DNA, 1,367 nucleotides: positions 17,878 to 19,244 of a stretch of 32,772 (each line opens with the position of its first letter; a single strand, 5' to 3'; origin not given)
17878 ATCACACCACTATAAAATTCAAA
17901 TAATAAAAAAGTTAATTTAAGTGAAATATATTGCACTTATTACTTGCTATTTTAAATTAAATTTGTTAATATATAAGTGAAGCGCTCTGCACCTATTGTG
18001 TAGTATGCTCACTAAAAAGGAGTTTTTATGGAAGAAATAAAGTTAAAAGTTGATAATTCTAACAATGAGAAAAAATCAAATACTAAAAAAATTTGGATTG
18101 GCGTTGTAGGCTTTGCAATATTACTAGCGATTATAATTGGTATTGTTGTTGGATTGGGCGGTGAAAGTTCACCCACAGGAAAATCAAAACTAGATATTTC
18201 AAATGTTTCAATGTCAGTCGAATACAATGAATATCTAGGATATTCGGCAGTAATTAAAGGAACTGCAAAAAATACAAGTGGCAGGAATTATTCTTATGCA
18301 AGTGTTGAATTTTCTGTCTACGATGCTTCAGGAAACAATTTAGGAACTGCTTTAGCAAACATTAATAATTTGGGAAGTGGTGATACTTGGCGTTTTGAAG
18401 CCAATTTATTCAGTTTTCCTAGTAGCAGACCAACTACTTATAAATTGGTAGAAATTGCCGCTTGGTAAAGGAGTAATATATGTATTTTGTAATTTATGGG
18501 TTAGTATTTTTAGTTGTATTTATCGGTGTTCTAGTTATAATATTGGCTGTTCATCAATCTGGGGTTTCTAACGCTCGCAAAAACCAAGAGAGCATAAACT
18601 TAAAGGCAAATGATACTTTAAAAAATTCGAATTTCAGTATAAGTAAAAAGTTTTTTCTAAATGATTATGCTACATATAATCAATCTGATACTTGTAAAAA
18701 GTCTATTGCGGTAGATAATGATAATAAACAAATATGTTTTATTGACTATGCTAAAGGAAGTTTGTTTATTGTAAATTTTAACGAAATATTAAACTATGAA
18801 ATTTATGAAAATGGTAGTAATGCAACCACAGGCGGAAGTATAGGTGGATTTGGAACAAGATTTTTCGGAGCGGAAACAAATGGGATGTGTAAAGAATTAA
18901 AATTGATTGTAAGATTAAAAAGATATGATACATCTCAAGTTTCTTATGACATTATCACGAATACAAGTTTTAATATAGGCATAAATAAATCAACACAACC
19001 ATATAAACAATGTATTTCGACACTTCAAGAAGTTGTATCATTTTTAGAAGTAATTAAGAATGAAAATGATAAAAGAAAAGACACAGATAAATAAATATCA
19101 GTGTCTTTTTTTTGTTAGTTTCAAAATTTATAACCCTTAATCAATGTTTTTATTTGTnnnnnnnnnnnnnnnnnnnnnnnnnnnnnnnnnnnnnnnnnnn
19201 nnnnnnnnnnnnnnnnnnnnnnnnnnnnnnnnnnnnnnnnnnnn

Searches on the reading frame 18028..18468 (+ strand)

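Call 7: search_protein_families(library=pfam, proteins=[window:18028-18468:+], max_evalue=0.001)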
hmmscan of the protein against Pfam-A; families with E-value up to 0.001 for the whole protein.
window:18028-18468:+ (146 aa): 0 families

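Call 10: search_protein_families(library=phrogs, proteins=[window:18028-18468:+], max_evalue=0.01)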
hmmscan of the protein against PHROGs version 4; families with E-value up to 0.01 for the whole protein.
window:18028-18468:+ (146 aa): 1 family
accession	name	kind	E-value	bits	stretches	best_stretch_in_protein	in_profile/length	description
phrog_14275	-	unknown function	1.5e-14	55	1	74-144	106-176/178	-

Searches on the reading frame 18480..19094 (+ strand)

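Call 8: search_protein_families(library=pfam, proteins=[window:18480-19094:+], max_evalue=0.001)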
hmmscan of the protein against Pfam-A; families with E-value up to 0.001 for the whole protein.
window:18480-19094:+ (204 aa): 0 families

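Call 10: search_protein_families(library=phrogs, proteins=[window:18480-19094:+], max_evalue=0.01)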
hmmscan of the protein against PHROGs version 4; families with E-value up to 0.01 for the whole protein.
window:18480-19094:+ (204 aa): 1 family
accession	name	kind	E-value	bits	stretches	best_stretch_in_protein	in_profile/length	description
phrog_888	-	unknown function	2.7e-05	25.1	1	57-200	71-227/271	-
